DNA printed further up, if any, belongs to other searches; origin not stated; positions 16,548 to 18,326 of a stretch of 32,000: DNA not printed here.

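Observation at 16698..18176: Exported, nearly double-length MurI-type two-cysteine racemase homologue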

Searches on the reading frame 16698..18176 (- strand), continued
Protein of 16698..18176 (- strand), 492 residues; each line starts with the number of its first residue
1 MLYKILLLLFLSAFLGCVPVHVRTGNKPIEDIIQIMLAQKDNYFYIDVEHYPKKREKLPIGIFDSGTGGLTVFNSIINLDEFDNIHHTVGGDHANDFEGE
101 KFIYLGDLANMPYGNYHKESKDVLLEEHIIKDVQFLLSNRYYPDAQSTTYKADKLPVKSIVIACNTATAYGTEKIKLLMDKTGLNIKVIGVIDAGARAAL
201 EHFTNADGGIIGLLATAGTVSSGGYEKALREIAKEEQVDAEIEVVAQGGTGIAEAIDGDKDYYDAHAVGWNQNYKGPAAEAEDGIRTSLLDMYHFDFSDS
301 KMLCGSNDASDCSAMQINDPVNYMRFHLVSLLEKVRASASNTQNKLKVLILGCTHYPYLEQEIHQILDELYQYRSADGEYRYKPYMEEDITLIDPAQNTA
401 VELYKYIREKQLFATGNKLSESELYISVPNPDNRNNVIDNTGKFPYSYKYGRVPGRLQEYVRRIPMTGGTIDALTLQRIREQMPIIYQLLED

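Call 16: find_encoding_contigs(protein=P0104, flank=10000, max_places=2)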
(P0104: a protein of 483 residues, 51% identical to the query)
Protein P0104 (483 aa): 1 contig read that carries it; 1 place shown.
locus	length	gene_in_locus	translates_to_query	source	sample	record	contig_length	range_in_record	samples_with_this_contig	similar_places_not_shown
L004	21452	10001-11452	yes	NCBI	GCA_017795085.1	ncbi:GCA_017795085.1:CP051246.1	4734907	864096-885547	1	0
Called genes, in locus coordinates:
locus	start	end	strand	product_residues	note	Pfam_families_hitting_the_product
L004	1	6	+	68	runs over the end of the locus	-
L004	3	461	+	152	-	PF00589:Phage_integrase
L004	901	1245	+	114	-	PF07638:Sigma70_ECF (weak), PF08281:Sigma70_r4_2, PF04545:Sigma70_r4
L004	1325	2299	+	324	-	PF04773:FecR, PF16344:FecR_C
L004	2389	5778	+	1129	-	PF07660:STN, PF13620:CarboxypepD_reg, PF13715:CarbopepD_reg_2, PF07715:Plug, PF00593:TonB_dep_Rec_b-barrel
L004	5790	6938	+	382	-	PF14322:SusD-like_3, PF07980:SusD_RagB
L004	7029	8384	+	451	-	PF00144:Beta-lactamase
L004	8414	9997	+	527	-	PF07969:Amidohydro_3, PF01979:Amidohydro_1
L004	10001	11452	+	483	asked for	PF01177:Asp_Glu_race (faint)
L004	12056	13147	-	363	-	-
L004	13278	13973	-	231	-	-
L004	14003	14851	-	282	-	-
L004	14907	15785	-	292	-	-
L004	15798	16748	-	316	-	-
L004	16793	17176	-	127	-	-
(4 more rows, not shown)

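Call 19: find_related_loci(query=A1, collection=genome_contigs, flank=10000)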
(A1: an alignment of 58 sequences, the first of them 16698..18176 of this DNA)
Query A1 (492 aa) in genome_contigs; peptide patterns used: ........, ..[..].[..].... (x = any residue, [..] = any of these).
600 stretches matched a pattern (row limit reached: there are more); 584 encode a relative of the query (tblastn E <= 1e-3); the best 80 are kept; 80 distinct loci.
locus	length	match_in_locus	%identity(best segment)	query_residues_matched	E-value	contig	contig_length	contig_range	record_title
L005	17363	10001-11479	50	4-492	3e-158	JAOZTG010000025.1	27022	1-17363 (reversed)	MAG: Flavobacteriaceae bacterium isolate GMC7.metabat2.105 GMC7_403_length_27022_cov_28.988875, whole genome shotgun seq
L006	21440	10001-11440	51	1-491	7e-157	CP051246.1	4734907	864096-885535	MAG: Salegentibacter sp. isolate oa5 chromosome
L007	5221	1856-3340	49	2-492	6e-158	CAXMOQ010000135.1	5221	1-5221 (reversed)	MAG: uncultured Flavobacteriaceae bacterium isolate 07C-BC-St03_bin.28.strict genome assembly, contig: NODE_135_length_5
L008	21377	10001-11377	51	31-491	2e-153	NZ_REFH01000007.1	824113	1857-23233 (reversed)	Flavobacterium weaverense strain DSM 19727 Ga0131138_101, whole genome shotgun sequence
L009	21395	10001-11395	50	21-490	2e-153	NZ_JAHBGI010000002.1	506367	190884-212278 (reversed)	Litoribacter ruber strain KCTC 22899 Scaffold2, whole genome shotgun sequence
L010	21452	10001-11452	49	6-492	8e-153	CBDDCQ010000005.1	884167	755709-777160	MAG: Ichthyobacteriaceae bacterium isolate 45bdb99d-308b-426a-b2eb-aebf0fe01374 genome assembly, contig: contig_5, whole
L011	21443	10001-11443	49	2-491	7e-152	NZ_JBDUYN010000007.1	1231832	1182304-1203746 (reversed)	MAG: Reichenbachiella sp. isolate CB.61.F.B1_116_15 CB_61_F_B1_116_15_000000000007, whole genome shotgun sequence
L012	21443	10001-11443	47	5-490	4e-148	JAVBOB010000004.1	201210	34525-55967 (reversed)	MAG: Bacteroidales bacterium isolate EPI_MAG_00097 c_000012756950, whole genome shotgun sequence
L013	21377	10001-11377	48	28-491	6e-145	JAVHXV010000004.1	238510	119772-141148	MAG: Pedobacter sp. isolate A85_bin17_2 NODE_10_length_238510_cov_15.815361, whole genome shotgun sequence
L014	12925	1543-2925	49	28-491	9e-145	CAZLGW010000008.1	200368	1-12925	MAG TPA_asm: uncultured Cytophagales bacterium isolate SRP344714_co1_321 genome assembly, contig: NODE_148_length_200368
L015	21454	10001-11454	51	2-490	2e-141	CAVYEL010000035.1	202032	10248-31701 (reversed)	MAG: uncultured Bacteroidaceae bacterium isolate MFD03804.bin.2.129 genome assembly, contig: contig_9175, whole genome s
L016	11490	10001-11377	50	32-492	4e-141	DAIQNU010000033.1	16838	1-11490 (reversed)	MAG TPA_asm: Cyclobacteriaceae bacterium isolate CTOTU7365 NODE_4088_length_16838_cov_3.439075, whole genome shotgun seq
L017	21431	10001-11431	46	17-491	1e-140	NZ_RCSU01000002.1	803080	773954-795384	Pseudoflavitalea rhizosphaerae strain KACC 18655 Scaffold2, whole genome shotgun sequence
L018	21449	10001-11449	46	4-492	3e-139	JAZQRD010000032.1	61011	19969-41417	MAG: Sphingobacterium sp. isolate T1900045231_TH20190001.MAGScoT_cleanbin_000029 SGB_5415_k141_373666, whole genome shot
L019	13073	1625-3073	47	8-492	1e-137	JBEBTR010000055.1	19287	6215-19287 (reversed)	MAG: Sphingobacterium endophyticum isolate T2.bin.187 NODE_9676_length_19287_cov_23.934640, whole genome shotgun sequenc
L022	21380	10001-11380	44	27-491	2e-135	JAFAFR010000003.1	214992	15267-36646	MAG: Bacteroidetes bacterium isolate OH_SBlB_183 k127_1509377, whole genome shotgun sequence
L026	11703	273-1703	46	7-490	1e-133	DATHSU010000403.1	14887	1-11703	MAG TPA_asm: Ignavibacteriaceae bacterium isolate SMAG_U16059 k141_827230, whole genome shotgun sequence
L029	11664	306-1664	47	36-492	5e-129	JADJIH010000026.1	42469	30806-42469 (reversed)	MAG: Ignavibacteriales bacterium isolate Ega_18-Q3-R5-49_MAXAC.056 tig00192269-10-424180, whole genome shotgun sequence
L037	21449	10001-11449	41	6-490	2e-114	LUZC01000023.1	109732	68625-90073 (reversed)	MAG: Bacteroidales bacterium Bact_11 Bact_11_contig_297390, whole genome shotgun sequence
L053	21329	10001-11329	41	29-492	1e-104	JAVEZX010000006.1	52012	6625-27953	MAG: Bacteroidales bacterium isolate BF4_76 NODE_1766_length_52012_cov_7.146073_Biofilm4, whole genome shotgun sequence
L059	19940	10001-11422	39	14-487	1e-103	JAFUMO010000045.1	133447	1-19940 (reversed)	MAG: Bacteroidales bacterium isolate RGIG4631 Roe_deer_Rectum-4__c346994, whole genome shotgun sequence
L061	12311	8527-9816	40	55-488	1e-101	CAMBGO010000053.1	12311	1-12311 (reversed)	MAG: Chitinophaga pinensis isolate TrE-25oct19-273 genome assembly, contig: TrE-25oct19-C6813, whole genome shotgun sequ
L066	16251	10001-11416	39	26-492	1e-99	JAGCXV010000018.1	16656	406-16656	MAG: Bacteroidales bacterium isolate RGIG10221 Yak_Rumen-5__c332025, whole genome shotgun sequence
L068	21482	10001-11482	48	1-491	2e-144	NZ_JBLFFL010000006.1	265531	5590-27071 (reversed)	Parapedobacter sp. DT-150 NODE_6_length_265531_cov_265.199372, whole genome shotgun sequence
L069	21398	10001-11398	38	28-489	4e-99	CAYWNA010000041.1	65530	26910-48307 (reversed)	MAG TPA_asm: uncultured Pirellulaceae bacterium isolate binchicken_co65_467 genome assembly, contig: NODE_1621_length_65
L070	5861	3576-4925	39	32-490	1e-98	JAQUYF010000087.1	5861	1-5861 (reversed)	MAG: Bacteroidales bacterium isolate STD2_230 NODE_58536_length_5861_cov_3.805023_Sandtown_D2, whole genome shotgun sequ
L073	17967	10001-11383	39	26-492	1e-97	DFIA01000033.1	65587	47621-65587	MAG TPA_asm: Bacteroidales bacterium UBA3709 UBA3709_contig_41475, whole genome shotgun sequence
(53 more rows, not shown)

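Call 22: predict_structure(alignment_id=A1)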
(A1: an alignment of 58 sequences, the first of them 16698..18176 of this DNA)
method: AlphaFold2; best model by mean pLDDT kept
length: 492 residues; sequences in the alignment: 58
mean_pLDDT: 87.3   pTM: 0.87
mean pLDDT of the five models: 87.3, 83.1, 83.1, 82.1, 80.8
residues with pLDDT >= 90: 297; 70-90: 151; 50-70: 35; < 50: 9
segments of 3 or more residues with pLDDT < 50: 18-24
pLDDT, mean of each block of 10 residues (from residue 1): 85 59 67 96 95 92 90 92 67 84 88 85 94 97 95 96 95 95 95 94 86 93 94 92 91 77 75 78 80 73 53 62 89 91 92 86 95 94 96 94 94 92 95 92 90 90 92 87 91 87
secondary structure, 60 per line:
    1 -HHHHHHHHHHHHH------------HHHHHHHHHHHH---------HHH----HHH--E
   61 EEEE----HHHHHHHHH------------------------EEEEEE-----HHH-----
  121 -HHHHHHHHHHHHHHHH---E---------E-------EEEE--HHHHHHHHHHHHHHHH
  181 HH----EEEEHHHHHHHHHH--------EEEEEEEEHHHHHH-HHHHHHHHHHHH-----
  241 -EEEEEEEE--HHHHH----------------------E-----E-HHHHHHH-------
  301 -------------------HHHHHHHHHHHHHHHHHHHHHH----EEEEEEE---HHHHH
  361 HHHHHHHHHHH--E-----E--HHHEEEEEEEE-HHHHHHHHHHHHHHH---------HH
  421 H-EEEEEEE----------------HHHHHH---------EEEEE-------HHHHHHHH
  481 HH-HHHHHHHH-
elements in order: H2-14 H27-38 E60-64 H69-77 E102-107 H122-137 E159-162 H165-182 E187-190 H191-200 E209-216 H217-222 H224-235 E242-249 H252-256 H287-293 H320-341 E346-352 H356-371 E386-393 H395-409 E423-429 H446-451 E461-465 H473-482 H484-491

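Call 24: search_protein_families(library=pfam, proteins=[L037:11473-12060:+, L070:2260-3450:+, L059:11963-13246:+, L068:18129-19634:-, L066:5106-6302:+, L073:5966-7453:+, L066:6471-8672:+, L069:8543-9907:+, L066:1301-2626:+, L017:9947-12892:+], max_evalue=0.001)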
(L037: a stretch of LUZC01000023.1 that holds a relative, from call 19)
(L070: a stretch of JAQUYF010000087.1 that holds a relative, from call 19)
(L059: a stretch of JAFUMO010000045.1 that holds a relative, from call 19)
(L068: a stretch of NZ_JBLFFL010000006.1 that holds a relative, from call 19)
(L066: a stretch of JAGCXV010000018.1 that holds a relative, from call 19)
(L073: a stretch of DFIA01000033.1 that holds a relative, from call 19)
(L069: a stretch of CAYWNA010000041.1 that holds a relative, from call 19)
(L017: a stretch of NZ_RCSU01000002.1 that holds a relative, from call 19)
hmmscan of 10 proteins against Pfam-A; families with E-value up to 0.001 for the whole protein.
L037:11473-12060:+ (195 aa): 1 family
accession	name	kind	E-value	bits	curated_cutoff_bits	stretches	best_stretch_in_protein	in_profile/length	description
PF01612.26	DNA_pol_A_exo1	-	1.4e-24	87.3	23.6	1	27-190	4-169/173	3'-5' exonuclease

L070:2260-3450:+ (396 aa): 2 families
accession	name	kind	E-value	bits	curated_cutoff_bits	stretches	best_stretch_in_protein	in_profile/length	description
PF00586.29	AIRS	-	1.1e-09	39.2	24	1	48-167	10-109/112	AIR synthase related protein, N-terminal domain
PF02769.27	AIRS_C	-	7.1e-07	30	23.1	1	274-381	52-154/156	AIR synthase related protein, C-terminal domain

L059:11963-13246:+ (427 aa): 6 families
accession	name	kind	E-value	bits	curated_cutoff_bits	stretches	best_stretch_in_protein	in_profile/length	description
PF10672.15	Methyltrans_SAM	-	2.4e-26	93.1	27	1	209-375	80-243/286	S-adenosylmethionine-dependent methyltransferase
PF17785.7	PUA_3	-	3.2e-21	75.3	22.6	1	32-95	1-64/64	PUA-like domain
PF03602.21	Cons_hypoth95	-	2.2e-09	37.7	24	1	247-355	36-142/182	Conserved hypothetical protein 95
PF01728.25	FtsJ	-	1.3e-05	25.6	24.1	1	248-368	20-137/181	FtsJ-like methyltransferase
PF02475.24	TRM5-TYW2_MTfase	-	1.8e-05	25.2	28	1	217-336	3-116/164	TRM5/TYW2 methyltransferase domain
PF05175.20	MTS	-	0.00018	21.7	23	1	250-366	27-136/170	Methyltransferase small domain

L068:18129-19634:- (501 aa): 3 families
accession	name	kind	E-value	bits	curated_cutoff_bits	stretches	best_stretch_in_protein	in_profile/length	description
PF07980.17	SusD_RagB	-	3.1e-40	139.1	23.1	1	346-501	135-297/297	SusD family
PF14322.12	SusD-like_3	-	2e-25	90.6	27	1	23-225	1-191/191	Starch-binding associating with outer membrane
PF12771.13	SusD-like_2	-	2.3e-08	33.8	27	1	94-203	47-154/415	Starch-binding associating with outer membrane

L066:5106-6302:+ (398 aa): 5 families
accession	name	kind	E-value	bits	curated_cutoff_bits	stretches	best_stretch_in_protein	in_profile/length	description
PF00155.27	Aminotran_1_2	-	1.7e-52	179.2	19.7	1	32-384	2-358/361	Aminotransferase class I and II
PF01053.26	Cys_Met_Meta_PP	-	1.6e-07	30.6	27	1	92-204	70-175/381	Cys/Met metabolism PLP-dependent enzyme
PF00266.25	Aminotran_5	-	2.4e-06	27.2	21.5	1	85-203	56-176/371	Aminotransferase class-V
PF01041.23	DegT_DnrJ_EryC1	-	3.1e-06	27.1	19.8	1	91-202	41-145/360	DegT/DnrJ/EryC1/StrS aminotransferase family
PF01212.27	Beta_elim_lyase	-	3.4e-06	27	27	1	91-202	49-168/288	Beta-eliminating lyase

L073:5966-7453:+ (495 aa): 1 family
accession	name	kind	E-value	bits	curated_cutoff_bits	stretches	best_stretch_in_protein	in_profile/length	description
PF02113.21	Peptidase_S13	-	7.2e-65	219.9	22.8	1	37-484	4-437/444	D-Ala-D-Ala carboxypeptidase 3 (S13) family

L066:6471-8672:+ (733 aa): 3 families
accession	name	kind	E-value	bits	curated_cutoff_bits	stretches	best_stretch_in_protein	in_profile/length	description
PF12437.13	GSIII_N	-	1.8e-73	245.9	25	1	28-188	2-160/160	Glutamine synthetase type III N terminal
PF18318.6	Gln-synt_C-ter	-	1.4e-34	118.8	22.7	1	523-639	1-118/118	Glutamine synthetase C-terminal domain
PF00120.29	Gln-synt_C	-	9.7e-21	74.6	24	1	212-407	22-212/344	Glutamine synthetase, catalytic domain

L069:8543-9907:+ (454 aa): 2 families
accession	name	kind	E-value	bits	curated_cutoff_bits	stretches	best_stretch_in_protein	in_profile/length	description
PF19051.5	GFO_IDH_MocA_C2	-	9.1e-35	120.8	23.3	1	233-453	44-253/254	Oxidoreductase family, C-terminal alpha/beta domain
PF01408.29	GFO_IDH_MocA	-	1.8e-15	58.1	24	1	48-190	1-119/120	Oxidoreductase family, NAD-binding Rossmann fold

L066:1301-2626:+ (441 aa): 7 families
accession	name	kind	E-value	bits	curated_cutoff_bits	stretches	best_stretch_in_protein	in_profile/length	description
PF01071.24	GARS_A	-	1.5e-69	234.2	27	1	105-298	1-194/194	Phosphoribosylglycinamide synthetase, ATP-grasp (A) domain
PF02844.21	GARS_N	-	7.6e-30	104.1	29.5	1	1-104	1-100/100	Phosphoribosylglycinamide synthetase, N domain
PF02843.22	GARS_C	-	6.7e-25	87.7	34.8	1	333-434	1-91/92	Phosphoribosylglycinamide synthetase, C domain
PF02222.28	ATP-grasp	-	3.5e-06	27.2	27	1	113-201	2-85/179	ATP-grasp domain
PF02786.22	CPSase_L_D2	-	0.0002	21.4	19.8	1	107-207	2-104/211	Carbamoyl-phosphate synthase L chain, ATP binding domain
PF07478.18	Dala_Dala_lig_C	-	0.00047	20.2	24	1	114-208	2-96/204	D-ala D-ala ligase C-terminus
PF08443.16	RimK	-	0.00094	19.3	21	0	111-172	8-69/188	RimK-like ATP-grasp domain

L017:9947-12892:+ (981 aa): 2 families
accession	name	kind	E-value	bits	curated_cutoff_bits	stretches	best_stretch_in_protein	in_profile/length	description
PF00144.29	Beta-lactamase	-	5.1e-61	207.1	27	1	512-860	2-326/329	Beta-lactamase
PF01177.27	Asp_Glu_race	-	6e-06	26.6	31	0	160-237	65-130/211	Asp/Glu/Hydantoin racemase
